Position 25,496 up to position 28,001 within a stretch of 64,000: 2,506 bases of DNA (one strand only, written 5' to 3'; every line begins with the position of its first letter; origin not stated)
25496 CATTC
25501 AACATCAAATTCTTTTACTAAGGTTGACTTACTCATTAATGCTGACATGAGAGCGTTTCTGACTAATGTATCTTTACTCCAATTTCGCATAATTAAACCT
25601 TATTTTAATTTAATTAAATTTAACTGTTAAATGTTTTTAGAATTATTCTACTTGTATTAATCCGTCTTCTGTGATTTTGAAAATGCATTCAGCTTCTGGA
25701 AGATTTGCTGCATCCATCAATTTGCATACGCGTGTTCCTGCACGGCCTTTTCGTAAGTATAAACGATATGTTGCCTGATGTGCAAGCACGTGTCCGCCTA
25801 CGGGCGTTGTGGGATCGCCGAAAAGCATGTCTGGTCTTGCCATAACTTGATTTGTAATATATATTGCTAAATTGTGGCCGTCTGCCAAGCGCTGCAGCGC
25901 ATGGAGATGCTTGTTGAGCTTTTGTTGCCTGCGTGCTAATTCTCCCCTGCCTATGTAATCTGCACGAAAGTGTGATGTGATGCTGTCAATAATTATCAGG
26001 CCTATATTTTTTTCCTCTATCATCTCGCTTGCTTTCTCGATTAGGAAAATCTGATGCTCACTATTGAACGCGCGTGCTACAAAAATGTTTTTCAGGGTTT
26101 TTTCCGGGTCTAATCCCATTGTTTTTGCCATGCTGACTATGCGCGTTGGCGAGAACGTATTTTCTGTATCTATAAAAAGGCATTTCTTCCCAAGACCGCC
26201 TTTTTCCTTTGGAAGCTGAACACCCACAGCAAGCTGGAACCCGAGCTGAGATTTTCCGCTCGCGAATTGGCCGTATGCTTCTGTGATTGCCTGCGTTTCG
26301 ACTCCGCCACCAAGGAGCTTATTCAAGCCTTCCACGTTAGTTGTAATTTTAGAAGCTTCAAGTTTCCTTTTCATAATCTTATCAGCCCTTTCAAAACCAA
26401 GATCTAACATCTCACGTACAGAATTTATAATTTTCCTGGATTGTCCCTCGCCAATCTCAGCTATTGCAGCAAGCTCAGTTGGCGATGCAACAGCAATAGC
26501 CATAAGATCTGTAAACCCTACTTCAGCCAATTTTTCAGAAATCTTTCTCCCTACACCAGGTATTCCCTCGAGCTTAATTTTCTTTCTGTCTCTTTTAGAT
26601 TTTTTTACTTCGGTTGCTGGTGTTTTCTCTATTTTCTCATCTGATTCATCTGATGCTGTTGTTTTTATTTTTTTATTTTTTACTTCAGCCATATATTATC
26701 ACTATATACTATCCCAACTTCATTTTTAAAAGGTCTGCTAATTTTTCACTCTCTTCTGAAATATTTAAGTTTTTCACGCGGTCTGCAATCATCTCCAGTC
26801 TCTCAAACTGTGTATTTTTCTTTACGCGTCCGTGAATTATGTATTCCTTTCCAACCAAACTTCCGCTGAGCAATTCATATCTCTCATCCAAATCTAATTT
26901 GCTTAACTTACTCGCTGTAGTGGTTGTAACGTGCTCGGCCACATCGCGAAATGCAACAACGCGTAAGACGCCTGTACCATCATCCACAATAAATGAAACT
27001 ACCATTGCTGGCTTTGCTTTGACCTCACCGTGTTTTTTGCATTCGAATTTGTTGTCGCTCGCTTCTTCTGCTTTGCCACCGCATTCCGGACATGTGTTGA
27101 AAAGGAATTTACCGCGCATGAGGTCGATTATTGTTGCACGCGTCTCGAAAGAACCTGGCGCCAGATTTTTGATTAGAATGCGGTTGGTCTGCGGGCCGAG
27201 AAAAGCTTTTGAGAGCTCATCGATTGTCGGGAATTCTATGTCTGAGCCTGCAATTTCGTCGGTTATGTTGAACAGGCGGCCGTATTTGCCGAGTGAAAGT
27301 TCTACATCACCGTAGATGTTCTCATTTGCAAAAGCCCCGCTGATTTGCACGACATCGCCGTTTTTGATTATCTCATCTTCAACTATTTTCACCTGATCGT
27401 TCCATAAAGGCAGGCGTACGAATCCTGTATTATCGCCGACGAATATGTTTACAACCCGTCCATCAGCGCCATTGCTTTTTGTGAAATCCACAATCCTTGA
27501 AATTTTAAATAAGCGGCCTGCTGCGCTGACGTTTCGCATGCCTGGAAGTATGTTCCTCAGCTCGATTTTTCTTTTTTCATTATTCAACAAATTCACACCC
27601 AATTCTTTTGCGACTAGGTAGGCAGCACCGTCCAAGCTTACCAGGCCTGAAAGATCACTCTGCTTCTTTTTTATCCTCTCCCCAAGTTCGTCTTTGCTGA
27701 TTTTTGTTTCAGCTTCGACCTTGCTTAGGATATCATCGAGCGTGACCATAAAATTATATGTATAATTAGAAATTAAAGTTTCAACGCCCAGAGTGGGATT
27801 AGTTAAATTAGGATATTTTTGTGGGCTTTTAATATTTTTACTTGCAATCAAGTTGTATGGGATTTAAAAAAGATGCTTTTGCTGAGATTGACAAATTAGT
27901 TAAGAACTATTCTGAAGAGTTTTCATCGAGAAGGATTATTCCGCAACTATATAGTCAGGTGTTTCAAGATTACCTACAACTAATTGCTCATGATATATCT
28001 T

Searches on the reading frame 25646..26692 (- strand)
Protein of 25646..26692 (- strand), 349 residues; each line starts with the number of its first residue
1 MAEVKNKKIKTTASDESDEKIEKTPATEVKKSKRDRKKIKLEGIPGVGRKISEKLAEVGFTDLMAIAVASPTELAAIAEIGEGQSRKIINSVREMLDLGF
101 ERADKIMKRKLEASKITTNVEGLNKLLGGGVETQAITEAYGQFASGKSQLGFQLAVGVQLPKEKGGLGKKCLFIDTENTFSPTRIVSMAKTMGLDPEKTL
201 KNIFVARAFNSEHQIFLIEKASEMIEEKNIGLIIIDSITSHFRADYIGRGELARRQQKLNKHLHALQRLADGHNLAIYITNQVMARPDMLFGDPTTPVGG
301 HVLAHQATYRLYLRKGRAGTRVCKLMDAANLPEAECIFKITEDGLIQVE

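Call 65: search_protein_families(library=pfam, proteins=[window:25646-26692:-], max_evalue=0.00001)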
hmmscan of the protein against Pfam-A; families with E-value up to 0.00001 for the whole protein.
window:25646-26692:- (349 aa): 4 families
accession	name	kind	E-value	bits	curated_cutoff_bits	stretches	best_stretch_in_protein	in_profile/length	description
PF08423.17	Rad51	-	1.6e-89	299.9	22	1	112-346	4-242/244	Rad51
PF00154.27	RecA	-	5.4e-13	49.4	27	1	110-316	27-221/262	recA bacterial DNA recombination protein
PF14520.12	HHH_5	-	6.1e-09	36.7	27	1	40-93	3-56/57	Helix-hairpin-helix domain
PF06745.19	ATPase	-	4.9e-08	33.1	26.6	1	117-253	2-145/231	KaiC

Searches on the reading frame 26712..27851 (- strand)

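Call 65: search_protein_families(library=pfam, proteins=[window:26712-27851:-], max_evalue=0.00001)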
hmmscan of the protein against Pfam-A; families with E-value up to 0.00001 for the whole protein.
window:26712-27851:- (380 aa): 2 families
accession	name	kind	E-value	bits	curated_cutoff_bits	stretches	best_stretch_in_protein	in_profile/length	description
PF08646.16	Rep_fac-A_C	-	2.1e-11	44.2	28.5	1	235-371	2-146/146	Replication factor-A C terminal domain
PF01336.31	tRNA_anti-codon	-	1.1e-09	38.5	27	0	283-361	16-74/75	OB-fold nucleic acid binding domain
